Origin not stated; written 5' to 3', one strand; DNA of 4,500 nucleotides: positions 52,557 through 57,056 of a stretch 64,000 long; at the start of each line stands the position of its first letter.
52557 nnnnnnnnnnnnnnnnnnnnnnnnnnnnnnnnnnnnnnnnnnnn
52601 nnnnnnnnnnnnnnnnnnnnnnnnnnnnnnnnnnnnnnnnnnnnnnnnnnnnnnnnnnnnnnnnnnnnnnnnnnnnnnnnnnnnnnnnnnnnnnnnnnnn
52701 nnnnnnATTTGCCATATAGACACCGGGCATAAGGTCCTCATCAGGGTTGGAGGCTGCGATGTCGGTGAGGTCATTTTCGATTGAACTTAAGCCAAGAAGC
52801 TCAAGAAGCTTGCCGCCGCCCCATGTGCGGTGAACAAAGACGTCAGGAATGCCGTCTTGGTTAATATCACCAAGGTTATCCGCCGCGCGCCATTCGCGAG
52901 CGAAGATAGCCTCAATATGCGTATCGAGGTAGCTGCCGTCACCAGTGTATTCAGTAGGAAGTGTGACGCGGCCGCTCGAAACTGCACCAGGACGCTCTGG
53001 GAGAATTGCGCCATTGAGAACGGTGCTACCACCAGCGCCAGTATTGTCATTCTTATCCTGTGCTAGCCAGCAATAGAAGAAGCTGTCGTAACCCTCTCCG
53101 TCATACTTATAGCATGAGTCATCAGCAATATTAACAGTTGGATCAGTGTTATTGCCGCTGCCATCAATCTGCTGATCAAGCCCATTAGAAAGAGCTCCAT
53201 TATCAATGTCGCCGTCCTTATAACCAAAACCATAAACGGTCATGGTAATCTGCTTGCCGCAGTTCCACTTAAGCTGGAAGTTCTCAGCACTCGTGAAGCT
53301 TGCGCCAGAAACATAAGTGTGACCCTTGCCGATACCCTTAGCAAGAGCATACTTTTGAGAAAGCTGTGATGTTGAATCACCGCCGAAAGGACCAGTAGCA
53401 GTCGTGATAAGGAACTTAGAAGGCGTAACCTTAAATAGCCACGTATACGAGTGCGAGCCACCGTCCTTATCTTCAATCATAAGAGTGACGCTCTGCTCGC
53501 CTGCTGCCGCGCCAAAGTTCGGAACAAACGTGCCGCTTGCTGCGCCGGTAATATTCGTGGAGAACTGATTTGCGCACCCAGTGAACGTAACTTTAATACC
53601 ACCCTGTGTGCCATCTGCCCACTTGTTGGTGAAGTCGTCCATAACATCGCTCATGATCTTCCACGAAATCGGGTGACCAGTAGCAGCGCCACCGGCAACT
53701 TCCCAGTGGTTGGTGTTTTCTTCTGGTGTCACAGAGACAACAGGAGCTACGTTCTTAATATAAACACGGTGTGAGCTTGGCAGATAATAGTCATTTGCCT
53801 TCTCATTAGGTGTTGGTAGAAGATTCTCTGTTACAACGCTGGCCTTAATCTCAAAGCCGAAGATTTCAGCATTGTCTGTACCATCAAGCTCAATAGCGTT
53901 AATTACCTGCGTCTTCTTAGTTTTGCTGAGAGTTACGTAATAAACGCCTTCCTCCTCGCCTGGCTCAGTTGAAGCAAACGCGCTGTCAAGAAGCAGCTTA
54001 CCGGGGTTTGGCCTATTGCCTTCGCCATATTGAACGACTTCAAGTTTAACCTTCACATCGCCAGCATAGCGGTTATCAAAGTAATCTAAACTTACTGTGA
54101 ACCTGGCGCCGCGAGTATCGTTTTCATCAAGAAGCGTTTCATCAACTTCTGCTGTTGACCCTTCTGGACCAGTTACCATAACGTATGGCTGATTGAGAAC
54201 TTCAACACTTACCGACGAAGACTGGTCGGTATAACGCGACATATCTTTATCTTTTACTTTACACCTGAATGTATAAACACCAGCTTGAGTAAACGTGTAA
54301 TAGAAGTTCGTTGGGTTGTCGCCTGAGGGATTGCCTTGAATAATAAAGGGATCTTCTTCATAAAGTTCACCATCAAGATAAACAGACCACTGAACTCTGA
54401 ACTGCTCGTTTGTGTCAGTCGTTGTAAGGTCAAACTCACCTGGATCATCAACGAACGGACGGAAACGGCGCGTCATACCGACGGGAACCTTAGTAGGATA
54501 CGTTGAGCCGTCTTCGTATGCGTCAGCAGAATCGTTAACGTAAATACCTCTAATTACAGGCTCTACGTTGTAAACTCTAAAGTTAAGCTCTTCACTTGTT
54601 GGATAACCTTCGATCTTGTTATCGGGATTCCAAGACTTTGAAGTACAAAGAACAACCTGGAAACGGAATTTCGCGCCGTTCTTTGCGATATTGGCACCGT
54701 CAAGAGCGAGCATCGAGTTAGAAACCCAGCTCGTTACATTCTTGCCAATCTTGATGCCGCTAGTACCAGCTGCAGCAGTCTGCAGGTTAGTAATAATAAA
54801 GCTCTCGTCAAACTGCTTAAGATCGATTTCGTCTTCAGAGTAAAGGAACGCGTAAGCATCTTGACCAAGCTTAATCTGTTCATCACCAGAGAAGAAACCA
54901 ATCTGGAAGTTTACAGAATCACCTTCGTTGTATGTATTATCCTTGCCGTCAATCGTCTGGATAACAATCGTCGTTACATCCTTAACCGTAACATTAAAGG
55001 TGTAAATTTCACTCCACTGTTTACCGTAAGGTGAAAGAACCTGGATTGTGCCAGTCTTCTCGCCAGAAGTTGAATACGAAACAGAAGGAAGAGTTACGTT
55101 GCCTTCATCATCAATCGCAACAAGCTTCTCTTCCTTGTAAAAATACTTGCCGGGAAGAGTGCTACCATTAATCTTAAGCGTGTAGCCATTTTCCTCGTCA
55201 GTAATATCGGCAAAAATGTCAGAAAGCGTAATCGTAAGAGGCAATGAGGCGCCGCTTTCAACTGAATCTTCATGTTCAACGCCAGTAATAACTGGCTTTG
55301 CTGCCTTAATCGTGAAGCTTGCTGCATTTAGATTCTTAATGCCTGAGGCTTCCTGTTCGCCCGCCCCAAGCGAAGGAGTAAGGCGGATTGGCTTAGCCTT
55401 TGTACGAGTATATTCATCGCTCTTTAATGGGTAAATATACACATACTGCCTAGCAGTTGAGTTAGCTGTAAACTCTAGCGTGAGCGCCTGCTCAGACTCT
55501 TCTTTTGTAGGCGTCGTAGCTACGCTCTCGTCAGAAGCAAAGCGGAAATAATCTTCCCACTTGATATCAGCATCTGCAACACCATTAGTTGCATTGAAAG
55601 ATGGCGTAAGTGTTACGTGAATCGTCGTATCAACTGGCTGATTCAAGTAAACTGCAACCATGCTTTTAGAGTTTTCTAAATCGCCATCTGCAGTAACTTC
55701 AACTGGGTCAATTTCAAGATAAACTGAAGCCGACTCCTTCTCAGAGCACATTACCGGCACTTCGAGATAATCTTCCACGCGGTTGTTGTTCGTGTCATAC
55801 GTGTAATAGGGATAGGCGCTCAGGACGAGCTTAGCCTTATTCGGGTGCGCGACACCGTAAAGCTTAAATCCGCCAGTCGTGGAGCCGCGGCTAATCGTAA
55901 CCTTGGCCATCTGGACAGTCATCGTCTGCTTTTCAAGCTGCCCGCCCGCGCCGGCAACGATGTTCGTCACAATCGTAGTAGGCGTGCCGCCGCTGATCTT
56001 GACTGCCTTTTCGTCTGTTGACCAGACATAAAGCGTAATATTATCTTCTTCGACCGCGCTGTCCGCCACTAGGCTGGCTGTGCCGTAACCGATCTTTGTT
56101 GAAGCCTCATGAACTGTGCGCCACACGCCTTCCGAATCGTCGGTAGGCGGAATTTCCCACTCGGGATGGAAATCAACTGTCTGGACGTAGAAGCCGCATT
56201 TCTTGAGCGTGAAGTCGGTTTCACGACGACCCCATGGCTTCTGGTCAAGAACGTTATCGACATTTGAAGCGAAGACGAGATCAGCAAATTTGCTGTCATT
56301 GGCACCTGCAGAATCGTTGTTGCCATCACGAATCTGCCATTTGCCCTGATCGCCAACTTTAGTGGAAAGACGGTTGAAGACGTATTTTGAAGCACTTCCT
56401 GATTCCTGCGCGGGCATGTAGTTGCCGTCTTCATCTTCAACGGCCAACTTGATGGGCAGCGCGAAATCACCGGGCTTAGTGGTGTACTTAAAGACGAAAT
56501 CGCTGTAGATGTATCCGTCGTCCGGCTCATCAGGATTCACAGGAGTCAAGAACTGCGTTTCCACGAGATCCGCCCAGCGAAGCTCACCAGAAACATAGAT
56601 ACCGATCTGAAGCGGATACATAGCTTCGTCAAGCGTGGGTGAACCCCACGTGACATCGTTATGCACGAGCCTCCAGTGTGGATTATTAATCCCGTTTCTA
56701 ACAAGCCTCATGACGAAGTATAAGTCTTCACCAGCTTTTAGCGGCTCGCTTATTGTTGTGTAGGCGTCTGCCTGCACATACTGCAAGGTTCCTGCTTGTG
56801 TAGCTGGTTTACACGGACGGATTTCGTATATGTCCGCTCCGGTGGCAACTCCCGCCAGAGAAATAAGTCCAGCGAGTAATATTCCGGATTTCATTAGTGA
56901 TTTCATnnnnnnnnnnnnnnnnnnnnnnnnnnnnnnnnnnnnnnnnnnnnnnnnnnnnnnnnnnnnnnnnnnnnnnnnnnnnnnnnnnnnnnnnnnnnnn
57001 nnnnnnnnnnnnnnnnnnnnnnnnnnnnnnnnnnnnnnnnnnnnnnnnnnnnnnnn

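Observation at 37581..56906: Single 19.3-kb ORF (6441 aa) with an unusual domain grammar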

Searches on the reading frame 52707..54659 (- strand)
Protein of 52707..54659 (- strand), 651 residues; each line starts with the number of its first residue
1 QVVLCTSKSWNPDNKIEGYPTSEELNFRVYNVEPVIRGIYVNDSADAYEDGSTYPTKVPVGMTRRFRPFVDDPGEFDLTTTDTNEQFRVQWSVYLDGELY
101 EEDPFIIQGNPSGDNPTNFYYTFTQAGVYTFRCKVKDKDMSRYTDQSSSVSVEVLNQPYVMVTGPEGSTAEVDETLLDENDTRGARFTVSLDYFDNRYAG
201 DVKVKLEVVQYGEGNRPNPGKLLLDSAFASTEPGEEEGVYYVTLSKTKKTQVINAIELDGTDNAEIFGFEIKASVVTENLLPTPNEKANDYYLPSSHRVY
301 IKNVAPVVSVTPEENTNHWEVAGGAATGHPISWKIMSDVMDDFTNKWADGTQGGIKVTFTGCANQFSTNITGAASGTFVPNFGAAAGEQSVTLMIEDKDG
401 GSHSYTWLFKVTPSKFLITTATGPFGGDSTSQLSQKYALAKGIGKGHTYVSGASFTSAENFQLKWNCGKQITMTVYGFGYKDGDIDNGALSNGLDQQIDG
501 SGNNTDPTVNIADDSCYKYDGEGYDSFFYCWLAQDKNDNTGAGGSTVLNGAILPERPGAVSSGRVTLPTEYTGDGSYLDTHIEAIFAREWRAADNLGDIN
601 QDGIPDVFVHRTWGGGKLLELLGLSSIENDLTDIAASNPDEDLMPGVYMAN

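Call 51: search_protein_families(library=pfam, proteins=[window:52707-54659:-], max_evalue=0.5)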
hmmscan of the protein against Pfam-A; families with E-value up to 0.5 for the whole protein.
window:52707-54659:- (651 aa): 4 families
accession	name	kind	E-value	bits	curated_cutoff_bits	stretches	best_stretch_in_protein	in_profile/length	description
PF07495.19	Y_Y_Y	-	0.0001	22.6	26.6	1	82-155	3-65/65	Y_Y_Y domain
PF18911.6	PKD_4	-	0.0092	16.5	27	0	117-147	50-80/85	PKD domain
PF01839.29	FG-GAP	-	0.068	13.5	22.1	0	596-609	7-20/37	FG-GAP repeat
PF22352.2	K319L-like_PKD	-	0.22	12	27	0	120-146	53-79/84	K319L-like, PKD domain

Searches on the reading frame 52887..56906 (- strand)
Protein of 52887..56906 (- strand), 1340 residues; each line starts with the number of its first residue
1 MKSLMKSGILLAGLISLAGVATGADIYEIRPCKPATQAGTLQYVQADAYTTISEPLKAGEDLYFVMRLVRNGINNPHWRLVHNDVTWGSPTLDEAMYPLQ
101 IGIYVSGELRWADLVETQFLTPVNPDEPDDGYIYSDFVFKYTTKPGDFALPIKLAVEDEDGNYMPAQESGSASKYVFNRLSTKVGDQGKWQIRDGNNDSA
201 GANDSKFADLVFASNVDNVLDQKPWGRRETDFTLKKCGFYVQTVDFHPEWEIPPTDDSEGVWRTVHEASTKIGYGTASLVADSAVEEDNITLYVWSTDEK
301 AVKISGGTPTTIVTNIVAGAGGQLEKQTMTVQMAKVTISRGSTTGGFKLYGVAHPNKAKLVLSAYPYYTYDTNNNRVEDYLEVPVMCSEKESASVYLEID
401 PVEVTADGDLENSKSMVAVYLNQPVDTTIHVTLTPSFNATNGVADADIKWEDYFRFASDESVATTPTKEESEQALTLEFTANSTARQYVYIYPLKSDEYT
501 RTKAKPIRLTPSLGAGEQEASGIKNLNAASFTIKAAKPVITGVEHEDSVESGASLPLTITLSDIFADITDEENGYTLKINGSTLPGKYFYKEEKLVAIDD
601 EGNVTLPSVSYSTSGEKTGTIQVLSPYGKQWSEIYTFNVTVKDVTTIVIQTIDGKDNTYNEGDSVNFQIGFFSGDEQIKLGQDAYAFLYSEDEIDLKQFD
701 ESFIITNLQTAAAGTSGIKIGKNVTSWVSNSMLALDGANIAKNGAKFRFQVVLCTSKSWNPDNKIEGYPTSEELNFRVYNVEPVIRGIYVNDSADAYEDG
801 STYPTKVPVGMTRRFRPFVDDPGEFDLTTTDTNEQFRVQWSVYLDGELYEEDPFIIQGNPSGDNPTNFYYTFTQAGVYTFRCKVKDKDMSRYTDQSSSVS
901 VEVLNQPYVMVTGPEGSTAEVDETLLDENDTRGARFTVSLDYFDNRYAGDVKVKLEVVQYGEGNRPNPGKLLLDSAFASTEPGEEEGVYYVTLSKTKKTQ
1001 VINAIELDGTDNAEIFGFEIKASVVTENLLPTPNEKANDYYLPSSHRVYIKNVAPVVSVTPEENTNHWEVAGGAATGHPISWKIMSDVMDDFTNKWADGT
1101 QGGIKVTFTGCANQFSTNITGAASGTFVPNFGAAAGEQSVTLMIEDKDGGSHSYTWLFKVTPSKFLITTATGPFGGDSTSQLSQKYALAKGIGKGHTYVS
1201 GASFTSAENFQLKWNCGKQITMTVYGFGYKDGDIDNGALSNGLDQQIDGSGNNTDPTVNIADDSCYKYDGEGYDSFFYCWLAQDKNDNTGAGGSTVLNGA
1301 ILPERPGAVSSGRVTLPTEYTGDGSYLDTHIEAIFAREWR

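Call 16: find_homologous_proteins(query=window:52887-56906:-, max_evalue=0.00001)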
Query window:52887-56906:- (1340 aa): 9 proteins with E <= 0.00001 among 8000 candidates.
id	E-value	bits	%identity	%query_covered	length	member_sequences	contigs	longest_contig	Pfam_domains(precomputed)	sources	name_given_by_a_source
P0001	4.5e-210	718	36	99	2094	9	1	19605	PF18884.6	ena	-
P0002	6.5e-195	668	35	100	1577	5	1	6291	-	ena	-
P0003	8.1e-180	618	34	99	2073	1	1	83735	PF18884.6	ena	-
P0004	3.4e-157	543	32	95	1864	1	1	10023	-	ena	-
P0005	4.9e-111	390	30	98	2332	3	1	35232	PF18884.6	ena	-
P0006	1.2e-105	372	30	98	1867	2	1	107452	PF18884.6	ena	-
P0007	2.4e-105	371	29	98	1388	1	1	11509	-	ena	-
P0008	6.1e-99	350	34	62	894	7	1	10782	-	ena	-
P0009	1.0e-92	330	31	71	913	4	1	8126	-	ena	-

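Call 17: find_encoding_contigs(protein=P0003, flank=10000, max_places=2)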
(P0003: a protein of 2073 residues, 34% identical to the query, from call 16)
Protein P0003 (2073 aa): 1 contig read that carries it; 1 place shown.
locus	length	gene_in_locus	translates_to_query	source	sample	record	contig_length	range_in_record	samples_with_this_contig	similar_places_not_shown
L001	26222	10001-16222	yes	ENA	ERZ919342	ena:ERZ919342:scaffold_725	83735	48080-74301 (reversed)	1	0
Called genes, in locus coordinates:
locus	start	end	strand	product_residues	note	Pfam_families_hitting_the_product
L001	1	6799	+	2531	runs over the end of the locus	PF21722:Gly_rich_2, PF13385:Laminin_G_3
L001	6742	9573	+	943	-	-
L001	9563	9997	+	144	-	-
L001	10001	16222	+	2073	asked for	PF18884:TSP3_bac (faint)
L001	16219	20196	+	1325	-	PF13385:Laminin_G_3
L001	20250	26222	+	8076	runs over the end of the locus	-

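Call 18: find_encoding_contigs(protein=P0006, flank=10000, max_places=2)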
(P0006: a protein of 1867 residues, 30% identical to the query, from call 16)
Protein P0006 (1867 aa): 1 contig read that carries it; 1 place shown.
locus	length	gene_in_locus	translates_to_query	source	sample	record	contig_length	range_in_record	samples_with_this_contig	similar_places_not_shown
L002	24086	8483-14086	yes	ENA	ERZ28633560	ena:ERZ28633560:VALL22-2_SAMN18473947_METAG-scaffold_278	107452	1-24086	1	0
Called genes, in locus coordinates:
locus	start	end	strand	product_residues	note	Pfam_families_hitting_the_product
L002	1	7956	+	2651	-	?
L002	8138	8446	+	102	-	-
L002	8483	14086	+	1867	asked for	PF18884:TSP3_bac (faint)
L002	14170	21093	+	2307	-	PF13385:Laminin_G_3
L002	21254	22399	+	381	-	PF00871:Acetate_kinase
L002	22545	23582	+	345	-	PF01515:PTA_PTB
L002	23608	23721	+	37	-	-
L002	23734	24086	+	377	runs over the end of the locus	PF13580:SIS_2 (faint), PF01380:SIS, PF00571:CBS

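Call 21: find_related_loci(query=A1, collection=genome_contigs, flank=10000)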
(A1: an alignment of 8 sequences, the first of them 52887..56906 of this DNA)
Query A1 (1340 aa) in genome_contigs; peptide patterns used: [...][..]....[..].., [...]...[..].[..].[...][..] (x = any residue, [..] = any of these).
191 stretches matched a pattern; 21 encode a relative of the query (tblastn E <= 1e-3); 21 distinct loci.
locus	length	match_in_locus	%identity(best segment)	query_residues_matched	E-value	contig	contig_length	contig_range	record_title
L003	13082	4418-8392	69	3-1339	0e+0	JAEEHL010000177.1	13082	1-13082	MAG: Verrucomicrobia bacterium isolate Tb.RUG.121 k141_9642720_flag=1_multi=11.8187_len=13082, whole genome shotgun sequ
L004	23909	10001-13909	36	5-1339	0e+0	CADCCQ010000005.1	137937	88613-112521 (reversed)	uncultured bacterium isolate RUG14528 genome assembly, contig: RUG14528_asm_5, whole genome shotgun sequence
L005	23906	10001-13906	36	10-1339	0e+0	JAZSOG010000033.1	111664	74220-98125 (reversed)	MAG: Kiritimatiellia bacterium isolate T1900044549_TS20190015.MAGScoT_cleanbin_000036 SGB_192_k141_1333955, whole genome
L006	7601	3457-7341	35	21-1340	0e+0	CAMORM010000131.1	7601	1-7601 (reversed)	MAG: uncultured Verrucomicrobia bacterium isolate SRR873601_bin.173_metaWRAP_v1.3_MAG genome assembly, contig: NODE_3183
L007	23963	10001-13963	35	1-1340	0e+0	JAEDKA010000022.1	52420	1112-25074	MAG: Kiritimatiellae bacterium isolate MAG202 NODE_328_length_52420_cov_26.663057, whole genome shotgun sequence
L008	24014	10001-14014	35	4-1340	0e+0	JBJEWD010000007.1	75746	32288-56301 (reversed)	MAG: Kiritimatiellia bacterium isolate LOHA06_bin.047 NODE_149_length_75746_cov_26.064843, whole genome shotgun sequence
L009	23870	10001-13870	34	21-1339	0e+0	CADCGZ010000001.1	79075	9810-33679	uncultured bacterium isolate RUG14632 genome assembly, contig: RUG14632_asm_1, whole genome shotgun sequence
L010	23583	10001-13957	32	1-1340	3e-172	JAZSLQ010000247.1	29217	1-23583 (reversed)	MAG: Kiritimatiellia bacterium isolate T1900044557_TS20190023.MAGScoT_cleanbin_000052 SGB_318_k141_3889975, whole genome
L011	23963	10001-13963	31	1-1339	1e-138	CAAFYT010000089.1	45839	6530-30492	MAG TPA_asm: Kiritimatiellae bacterium, isolate HGM23416, WGS project CAAFYT010000000 data, contig: SRS475941_2_k119_518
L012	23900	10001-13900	30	25-1339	5e-119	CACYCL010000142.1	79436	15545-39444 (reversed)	uncultured bacterium isolate RUG11810 genome assembly, contig: RUG11810_asm_142, whole genome shotgun sequence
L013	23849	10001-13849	31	1-1340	1e-144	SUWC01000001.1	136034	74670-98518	MAG: Lentisphaerae bacterium isolate SIG88 NODE_2717_length_136034_cov_2.867233, whole genome shotgun sequence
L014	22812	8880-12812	29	16-1338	6e-116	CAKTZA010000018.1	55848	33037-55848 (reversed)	MAG: uncultured Kiritimatiellaeota bacterium isolate REFINED_METABAT215_TOP10_CONTIGS_1500_ASSEMBLY_K77_MERGED__Hadza_Ph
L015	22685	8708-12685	30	3-1338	1e-113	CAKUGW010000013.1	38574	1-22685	MAG: uncultured Kiritimatiellaeota bacterium isolate REFINED_METABAT215_TOP10_CONTIGS_1500_ASSEMBLY_K77_MERGED__Nepal_Mo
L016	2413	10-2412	32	9-844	5e-95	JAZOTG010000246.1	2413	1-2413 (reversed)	MAG: Kiritimatiellia bacterium isolate T1900045540_YK20190234.MAGScoT_cleanbin_000041 SGB_7796_k141_1751566, whole genom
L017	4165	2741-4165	39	20-540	5e-85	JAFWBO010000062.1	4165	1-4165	MAG: Kiritimatiellae bacterium isolate RGIG5590 Sheep_Colon.Co__c1761512, whole genome shotgun sequence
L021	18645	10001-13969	34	1-1340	0e+0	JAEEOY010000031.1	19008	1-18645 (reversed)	MAG: Kiritimatiellae bacterium isolate Tb.RUG.298 NODE_423476_length_19008_cov_2.946507, whole genome shotgun sequence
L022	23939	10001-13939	28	11-1340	8e-98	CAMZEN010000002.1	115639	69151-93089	MAG TPA_asm: uncultured Verrucomicrobia bacterium isolate SRR10912534_bin.105_metaWRAP_v1.3_MAG genome assembly, contig:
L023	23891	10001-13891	34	21-1340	0e+0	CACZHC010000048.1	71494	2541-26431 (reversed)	uncultured bacterium isolate RUG12612 genome assembly, contig: RUG12612_asm_48, whole genome shotgun sequence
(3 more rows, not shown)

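Call 32: search_solved_structures(query=A1, max_evalue=1)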
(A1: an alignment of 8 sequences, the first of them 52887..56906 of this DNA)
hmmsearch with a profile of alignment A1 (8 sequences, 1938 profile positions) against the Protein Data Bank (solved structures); distinct sequences matched with E-value up to 1: 2.
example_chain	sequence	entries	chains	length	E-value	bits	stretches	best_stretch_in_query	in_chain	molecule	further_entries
6swl_A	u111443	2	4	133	0.18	12.2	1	322-365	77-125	Two-component response regulator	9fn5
28nt_R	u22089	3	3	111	0.55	10.6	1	256-323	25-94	Large ribosomal subunit protein uL22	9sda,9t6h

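Call 54: search_protein_families(library=pfam, proteins=[L004:1697-9535:+, L011:1072-9549:+, L012:726-9410:+], max_evalue=0.01)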
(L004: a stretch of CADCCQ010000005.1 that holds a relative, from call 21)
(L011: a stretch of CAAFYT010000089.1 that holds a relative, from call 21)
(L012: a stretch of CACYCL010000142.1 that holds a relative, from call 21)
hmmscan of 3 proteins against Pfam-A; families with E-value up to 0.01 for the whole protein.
L004:1697-9535:+ (2613 aa): 2 families
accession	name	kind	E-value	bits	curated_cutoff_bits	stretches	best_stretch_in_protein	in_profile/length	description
PF13385.13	Laminin_G_3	-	9.4e-14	52.2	27.6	1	227-380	7-148/151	Concanavalin A-like lectin/glucanases superfamily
PF10102.14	DUF2341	-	1.7e-05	25.6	23.4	1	92-161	1-70/84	Domain of unknown function (DUF2341)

L011:1072-9549:+ (2826 aa): 1 family
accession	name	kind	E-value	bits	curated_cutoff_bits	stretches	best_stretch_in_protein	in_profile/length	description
PF10102.14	DUF2341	-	9.7e-06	26.4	23.4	1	306-368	1-64/84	Domain of unknown function (DUF2341)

L012:726-9410:+ (2895 aa): 2 families
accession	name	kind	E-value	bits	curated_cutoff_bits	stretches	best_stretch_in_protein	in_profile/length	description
PF21722.4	Gly_rich_2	-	3.8e-17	63.5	24.3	1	75-342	6-225/226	Glycine-rich domain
PF10102.14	DUF2341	-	0.00045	21.1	23.4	1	559-599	2-43/84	Domain of unknown function (DUF2341)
